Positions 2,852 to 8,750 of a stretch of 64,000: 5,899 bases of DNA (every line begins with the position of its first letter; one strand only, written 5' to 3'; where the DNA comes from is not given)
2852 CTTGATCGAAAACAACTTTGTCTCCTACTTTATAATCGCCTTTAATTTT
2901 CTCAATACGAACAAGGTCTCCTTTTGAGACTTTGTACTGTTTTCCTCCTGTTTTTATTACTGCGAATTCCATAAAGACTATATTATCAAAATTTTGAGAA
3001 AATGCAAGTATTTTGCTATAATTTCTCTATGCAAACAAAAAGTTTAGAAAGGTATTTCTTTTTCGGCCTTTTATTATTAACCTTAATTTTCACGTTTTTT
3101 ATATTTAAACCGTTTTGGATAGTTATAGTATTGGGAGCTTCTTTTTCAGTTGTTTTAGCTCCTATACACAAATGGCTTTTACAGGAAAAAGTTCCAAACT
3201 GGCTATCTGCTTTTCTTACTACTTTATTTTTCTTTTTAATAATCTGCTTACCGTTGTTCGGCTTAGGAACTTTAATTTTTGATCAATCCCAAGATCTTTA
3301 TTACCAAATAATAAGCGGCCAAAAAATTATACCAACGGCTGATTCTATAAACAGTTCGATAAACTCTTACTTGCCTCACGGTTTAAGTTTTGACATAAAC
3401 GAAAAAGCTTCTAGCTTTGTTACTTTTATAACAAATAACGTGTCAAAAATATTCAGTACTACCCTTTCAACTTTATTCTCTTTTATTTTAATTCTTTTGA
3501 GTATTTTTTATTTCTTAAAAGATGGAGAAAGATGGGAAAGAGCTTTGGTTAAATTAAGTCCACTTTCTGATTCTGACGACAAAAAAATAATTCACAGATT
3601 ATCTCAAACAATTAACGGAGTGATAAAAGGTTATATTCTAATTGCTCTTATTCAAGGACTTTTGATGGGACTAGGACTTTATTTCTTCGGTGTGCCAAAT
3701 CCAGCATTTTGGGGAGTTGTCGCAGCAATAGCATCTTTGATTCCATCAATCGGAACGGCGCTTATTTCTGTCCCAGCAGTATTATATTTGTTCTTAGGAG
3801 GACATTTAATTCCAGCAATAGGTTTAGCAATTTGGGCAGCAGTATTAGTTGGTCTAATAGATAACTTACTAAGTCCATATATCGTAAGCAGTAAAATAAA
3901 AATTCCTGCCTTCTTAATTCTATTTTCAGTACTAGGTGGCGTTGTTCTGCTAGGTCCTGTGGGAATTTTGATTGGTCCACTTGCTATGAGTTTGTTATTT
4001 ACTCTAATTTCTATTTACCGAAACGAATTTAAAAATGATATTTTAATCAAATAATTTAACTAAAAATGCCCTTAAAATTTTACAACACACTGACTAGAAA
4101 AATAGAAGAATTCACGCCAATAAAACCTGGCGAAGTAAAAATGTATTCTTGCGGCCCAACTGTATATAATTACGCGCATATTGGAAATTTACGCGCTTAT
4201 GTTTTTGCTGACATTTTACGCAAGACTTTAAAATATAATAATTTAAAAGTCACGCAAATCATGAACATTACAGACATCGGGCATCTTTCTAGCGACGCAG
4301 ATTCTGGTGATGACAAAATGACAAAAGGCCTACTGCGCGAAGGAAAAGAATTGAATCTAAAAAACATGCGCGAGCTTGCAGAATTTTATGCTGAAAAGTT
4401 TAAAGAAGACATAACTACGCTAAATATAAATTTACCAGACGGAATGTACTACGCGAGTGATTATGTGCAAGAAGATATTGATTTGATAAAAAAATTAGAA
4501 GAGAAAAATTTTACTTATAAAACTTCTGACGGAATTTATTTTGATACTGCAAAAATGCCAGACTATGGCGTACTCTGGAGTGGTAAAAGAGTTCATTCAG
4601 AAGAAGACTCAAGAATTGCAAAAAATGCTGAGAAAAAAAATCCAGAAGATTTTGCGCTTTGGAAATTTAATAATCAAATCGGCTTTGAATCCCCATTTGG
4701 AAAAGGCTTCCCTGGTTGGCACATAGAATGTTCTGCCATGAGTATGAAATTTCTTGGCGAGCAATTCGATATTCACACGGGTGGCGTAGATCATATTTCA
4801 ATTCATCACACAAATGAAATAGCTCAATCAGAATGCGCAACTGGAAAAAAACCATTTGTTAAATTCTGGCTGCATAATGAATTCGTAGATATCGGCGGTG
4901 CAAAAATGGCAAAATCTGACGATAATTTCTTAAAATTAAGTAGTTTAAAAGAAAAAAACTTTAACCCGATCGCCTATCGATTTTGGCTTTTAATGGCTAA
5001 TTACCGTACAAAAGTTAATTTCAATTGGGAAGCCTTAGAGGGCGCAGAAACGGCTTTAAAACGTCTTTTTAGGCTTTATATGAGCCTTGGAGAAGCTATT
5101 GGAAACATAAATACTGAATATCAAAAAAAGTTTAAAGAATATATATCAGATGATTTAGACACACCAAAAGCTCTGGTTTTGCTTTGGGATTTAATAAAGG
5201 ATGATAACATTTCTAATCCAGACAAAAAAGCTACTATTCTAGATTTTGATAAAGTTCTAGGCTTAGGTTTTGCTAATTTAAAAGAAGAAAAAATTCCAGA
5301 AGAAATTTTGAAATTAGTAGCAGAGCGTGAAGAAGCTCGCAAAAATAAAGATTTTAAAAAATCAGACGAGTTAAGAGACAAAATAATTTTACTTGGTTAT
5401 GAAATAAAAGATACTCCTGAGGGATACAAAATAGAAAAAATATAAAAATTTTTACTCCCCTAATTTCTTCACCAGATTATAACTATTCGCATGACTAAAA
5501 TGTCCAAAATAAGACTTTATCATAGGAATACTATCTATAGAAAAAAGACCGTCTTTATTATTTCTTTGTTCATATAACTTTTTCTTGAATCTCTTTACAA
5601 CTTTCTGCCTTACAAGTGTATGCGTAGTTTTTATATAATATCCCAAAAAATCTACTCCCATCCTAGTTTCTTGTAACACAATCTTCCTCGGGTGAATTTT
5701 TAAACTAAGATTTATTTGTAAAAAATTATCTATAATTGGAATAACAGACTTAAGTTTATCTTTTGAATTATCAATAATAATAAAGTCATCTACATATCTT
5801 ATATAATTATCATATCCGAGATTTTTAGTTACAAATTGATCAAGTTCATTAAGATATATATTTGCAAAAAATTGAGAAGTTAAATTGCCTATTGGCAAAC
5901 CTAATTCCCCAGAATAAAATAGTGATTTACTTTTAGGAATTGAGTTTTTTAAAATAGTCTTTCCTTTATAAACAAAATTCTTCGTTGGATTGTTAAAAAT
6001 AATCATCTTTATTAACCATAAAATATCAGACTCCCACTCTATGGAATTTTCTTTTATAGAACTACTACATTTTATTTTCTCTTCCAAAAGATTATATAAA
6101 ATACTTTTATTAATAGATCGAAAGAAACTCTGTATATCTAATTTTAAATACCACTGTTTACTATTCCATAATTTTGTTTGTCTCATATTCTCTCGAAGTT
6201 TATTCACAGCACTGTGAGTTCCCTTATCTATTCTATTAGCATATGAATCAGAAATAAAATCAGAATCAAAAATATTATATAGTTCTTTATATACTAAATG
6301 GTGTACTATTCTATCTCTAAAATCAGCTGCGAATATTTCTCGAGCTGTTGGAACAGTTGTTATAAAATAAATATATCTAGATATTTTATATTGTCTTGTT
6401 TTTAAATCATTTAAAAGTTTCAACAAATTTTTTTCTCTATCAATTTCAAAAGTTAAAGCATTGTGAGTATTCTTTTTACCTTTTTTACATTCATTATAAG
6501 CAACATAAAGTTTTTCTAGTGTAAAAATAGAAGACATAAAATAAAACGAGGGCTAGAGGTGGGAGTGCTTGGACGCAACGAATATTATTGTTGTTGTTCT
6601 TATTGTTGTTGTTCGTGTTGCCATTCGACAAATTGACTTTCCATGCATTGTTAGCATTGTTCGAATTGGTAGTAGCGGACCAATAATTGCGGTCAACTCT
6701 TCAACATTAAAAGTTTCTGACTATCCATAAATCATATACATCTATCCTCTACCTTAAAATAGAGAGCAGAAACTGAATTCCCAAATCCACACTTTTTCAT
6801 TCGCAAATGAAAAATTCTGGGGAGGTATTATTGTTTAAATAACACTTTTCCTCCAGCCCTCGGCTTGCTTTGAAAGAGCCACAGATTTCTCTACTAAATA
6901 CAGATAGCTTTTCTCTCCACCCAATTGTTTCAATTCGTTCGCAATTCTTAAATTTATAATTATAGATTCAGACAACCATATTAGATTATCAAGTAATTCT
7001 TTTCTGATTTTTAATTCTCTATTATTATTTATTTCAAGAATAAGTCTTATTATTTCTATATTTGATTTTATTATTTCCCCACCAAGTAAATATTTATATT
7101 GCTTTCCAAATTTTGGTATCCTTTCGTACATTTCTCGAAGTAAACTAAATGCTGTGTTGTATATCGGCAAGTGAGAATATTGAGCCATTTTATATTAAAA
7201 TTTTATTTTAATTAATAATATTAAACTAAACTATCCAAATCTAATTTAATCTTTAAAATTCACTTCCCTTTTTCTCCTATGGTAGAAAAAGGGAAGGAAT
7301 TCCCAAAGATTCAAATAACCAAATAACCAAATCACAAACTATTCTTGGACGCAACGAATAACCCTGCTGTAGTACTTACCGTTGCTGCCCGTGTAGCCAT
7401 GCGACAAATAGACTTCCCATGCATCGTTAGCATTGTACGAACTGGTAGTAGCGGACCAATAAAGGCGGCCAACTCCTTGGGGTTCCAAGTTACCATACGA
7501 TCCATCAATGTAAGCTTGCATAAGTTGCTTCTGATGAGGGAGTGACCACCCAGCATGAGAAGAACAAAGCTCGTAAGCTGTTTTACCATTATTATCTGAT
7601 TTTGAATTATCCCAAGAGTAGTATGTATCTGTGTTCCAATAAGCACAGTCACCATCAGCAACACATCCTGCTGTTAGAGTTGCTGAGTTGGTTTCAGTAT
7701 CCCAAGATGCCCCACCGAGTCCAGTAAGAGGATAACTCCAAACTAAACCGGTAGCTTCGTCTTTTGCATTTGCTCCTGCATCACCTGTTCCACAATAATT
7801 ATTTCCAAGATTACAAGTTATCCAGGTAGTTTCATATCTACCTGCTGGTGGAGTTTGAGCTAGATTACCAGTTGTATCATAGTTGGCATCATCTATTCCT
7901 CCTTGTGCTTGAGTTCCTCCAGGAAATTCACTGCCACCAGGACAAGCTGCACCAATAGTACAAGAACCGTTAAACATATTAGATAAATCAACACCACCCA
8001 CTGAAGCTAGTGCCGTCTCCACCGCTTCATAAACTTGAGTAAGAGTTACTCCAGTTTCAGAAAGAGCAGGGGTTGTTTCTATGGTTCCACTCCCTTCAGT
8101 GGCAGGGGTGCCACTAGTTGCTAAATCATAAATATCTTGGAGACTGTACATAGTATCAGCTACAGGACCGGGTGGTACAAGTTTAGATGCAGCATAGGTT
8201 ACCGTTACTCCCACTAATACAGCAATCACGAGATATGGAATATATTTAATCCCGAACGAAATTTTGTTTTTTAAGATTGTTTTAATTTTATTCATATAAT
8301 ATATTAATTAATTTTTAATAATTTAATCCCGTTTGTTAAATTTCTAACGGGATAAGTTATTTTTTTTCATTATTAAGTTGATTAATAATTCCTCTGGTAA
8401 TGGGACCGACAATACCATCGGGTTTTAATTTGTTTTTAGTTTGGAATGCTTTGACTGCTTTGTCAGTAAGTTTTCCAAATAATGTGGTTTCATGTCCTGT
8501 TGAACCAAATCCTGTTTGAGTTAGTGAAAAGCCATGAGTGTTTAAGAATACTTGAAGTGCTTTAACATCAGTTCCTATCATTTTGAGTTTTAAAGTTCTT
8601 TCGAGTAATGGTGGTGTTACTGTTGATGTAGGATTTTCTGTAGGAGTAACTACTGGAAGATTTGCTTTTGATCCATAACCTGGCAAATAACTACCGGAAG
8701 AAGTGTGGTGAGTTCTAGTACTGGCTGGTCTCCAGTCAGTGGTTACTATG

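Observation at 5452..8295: Complete diversity-generating retroelement: target(VR)-avd-TR-RT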

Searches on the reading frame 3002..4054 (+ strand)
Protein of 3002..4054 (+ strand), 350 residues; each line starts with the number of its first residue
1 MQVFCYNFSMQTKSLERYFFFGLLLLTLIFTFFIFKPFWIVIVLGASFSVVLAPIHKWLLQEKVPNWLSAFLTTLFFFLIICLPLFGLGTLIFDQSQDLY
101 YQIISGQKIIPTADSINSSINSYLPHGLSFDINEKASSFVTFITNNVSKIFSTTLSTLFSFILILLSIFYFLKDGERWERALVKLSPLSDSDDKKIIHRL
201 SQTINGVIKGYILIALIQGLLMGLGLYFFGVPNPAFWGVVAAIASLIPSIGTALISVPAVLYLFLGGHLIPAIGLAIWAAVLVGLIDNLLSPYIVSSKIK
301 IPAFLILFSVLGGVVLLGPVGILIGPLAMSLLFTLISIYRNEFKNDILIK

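Call 93: search_protein_families(library=pfam, proteins=[window:3002-4054:+], max_evalue=0.00001)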
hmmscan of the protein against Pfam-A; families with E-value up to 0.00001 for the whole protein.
window:3002-4054:+ (350 aa): 1 family
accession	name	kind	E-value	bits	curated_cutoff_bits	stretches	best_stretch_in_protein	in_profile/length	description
PF01594.21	AI-2E_transport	-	9.5e-55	186.5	34.3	1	20-339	4-326/327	AI-2E family transporter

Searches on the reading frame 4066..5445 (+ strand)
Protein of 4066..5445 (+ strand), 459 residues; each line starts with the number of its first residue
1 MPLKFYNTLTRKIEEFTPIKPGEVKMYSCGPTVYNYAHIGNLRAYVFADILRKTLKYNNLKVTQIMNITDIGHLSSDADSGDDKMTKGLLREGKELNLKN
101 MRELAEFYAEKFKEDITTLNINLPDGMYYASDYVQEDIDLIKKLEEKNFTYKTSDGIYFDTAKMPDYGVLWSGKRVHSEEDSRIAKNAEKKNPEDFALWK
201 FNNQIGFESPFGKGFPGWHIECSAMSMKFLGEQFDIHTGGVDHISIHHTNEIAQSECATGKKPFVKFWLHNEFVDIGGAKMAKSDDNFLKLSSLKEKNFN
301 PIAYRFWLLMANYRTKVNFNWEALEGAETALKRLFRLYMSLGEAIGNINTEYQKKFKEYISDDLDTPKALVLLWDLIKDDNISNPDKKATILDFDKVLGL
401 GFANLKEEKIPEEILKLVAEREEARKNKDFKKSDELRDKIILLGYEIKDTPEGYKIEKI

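Call 93: search_protein_families(library=pfam, proteins=[window:4066-5445:+], max_evalue=0.00001)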
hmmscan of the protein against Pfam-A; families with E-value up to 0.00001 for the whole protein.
window:4066-5445:+ (459 aa): 2 families
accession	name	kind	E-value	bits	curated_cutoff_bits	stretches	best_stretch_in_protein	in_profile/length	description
PF01406.26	tRNA-synt_1e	-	1.8e-85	287.4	27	1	16-327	2-299/301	tRNA synthetases class I (C) catalytic domain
PF09334.17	tRNA-synt_1g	-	4e-06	26.3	20.1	0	267-324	314-371/391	tRNA synthetases class I (M)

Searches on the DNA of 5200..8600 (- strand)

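Call 25: search_rna_families(source=window, start=5200, end=8600, threshold=evalue, max_evalue=1)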
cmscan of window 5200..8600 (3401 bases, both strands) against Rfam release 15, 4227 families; matches with E-value up to 1: 4.
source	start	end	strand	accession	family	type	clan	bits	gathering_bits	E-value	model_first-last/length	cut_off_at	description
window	7242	7321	-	RF00950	mir-927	Gene; miRNA;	-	27.1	60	0.074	1-86/86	no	mir-927 microRNA precursor family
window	7241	7318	-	RF04240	mir-4716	Gene; miRNA;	-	26.7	76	0.015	1-84/84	no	mir-4716 microRNA precursor family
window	7244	7315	-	RF04209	MIR7533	Gene; miRNA;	-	23.1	230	0.12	1-249/249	no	MIR7533 microRNA precursor family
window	7244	7315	+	RF04209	MIR7533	Gene; miRNA;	-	20.4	230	0.52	1-249/249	no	MIR7533 microRNA precursor family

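Call 53: build_rna_model(alignment_id=A3, structure=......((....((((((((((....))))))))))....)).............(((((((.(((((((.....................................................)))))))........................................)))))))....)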
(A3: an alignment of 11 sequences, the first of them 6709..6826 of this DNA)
Model R1 built from alignment A3 (11 sequences, 181 columns); structure: as given.
model positions 118; base pairs 26; branch points 1; effective number of sequences 3.01; information 0.59 bits per position. Calibrated on 0.2 Mb of random sequence (short: E-values are rough).
structure used (alignment columns):
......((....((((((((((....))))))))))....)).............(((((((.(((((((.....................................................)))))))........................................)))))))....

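Call 54: search_with_rna_model(model_id=R1, sources=[window, L001, L002, L003, L004, L005, L006, L007, L008, L009, L010, L011, L012, L013, L015, L016, L017, L018, L019, L020, L021, L022, L023, L024, L025, L026, L027, L028, L029, L030, L031, L032, L033, L034], max_evalue=1, make_alignment=true)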
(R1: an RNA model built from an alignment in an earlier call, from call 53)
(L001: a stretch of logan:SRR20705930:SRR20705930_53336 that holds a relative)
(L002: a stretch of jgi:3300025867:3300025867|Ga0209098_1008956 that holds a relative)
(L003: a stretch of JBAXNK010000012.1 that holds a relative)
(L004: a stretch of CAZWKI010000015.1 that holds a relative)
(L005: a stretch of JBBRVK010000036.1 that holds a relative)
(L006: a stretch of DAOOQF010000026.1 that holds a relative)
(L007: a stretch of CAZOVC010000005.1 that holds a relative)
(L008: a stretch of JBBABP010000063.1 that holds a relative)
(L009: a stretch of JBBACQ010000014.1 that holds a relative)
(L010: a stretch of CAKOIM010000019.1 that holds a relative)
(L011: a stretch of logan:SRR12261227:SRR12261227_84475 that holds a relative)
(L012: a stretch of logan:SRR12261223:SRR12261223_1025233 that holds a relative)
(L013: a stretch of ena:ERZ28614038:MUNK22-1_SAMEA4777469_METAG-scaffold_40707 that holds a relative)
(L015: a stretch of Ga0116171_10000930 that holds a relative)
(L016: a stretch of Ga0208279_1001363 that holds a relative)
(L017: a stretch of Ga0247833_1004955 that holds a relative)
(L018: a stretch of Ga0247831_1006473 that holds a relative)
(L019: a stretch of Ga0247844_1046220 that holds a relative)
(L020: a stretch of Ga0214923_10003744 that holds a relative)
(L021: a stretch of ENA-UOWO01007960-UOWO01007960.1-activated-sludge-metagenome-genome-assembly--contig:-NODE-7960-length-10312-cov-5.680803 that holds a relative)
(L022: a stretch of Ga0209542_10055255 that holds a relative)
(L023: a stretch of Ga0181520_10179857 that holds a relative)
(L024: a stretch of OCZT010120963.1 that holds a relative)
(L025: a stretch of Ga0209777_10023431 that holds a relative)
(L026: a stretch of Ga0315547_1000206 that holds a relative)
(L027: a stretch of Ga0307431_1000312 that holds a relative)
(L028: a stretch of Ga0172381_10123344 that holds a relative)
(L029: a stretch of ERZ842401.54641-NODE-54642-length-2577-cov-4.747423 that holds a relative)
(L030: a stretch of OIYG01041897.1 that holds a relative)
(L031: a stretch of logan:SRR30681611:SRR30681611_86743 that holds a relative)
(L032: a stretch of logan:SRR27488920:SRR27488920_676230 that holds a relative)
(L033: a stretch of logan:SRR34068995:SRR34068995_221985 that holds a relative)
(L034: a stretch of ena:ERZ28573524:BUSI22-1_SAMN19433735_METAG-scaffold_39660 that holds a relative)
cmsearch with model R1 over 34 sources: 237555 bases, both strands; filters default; matches with E-value up to 1: 20.
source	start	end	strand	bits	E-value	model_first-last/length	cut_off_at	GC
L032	426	543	+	122.7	3.4e-24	1-118/118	no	0.35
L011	1478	1597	+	120.8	8.7e-24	1-118/118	no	0.39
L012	1159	1278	+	120.8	8.7e-24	1-118/118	no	0.39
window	6709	6825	-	117.4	4.6e-23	1-118/118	no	0.34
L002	826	942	+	117.4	4.6e-23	1-118/118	no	0.34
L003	912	1050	+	109.4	2.5e-21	1-118/118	no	0.37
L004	4711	4834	+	104.9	2.4e-20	1-118/118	no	0.34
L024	1197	1362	+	103.4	5e-20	1-118/118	no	0.42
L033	1396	1520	+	102.3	8.6e-20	1-118/118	no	0.34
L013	1565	1678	+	95.5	2.6e-18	1-118/118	no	0.39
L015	2682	2813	+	88.6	8.5e-17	1-118/118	no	0.4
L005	2524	2643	+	85.6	3.7e-16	1-118/118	no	0.31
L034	2693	2804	+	79.1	9.3e-15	1-118/118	no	0.45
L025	362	476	+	28.2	0.001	1-118/118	no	0.39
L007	4286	4360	+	19.5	0.079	1-118/118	no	0.36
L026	2286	2360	+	19.5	0.079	1-118/118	no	0.36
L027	2286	2360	+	19.5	0.079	1-118/118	no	0.36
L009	798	894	+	14.9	0.8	1-118/118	no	0.26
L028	880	976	+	14.9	0.8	1-118/118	no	0.26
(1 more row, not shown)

Alignment A4: 20 matches aligned to the model, 203 columns, each read 5' to 3' on its own strand. Consensus structure (alignment columns), stored with it:
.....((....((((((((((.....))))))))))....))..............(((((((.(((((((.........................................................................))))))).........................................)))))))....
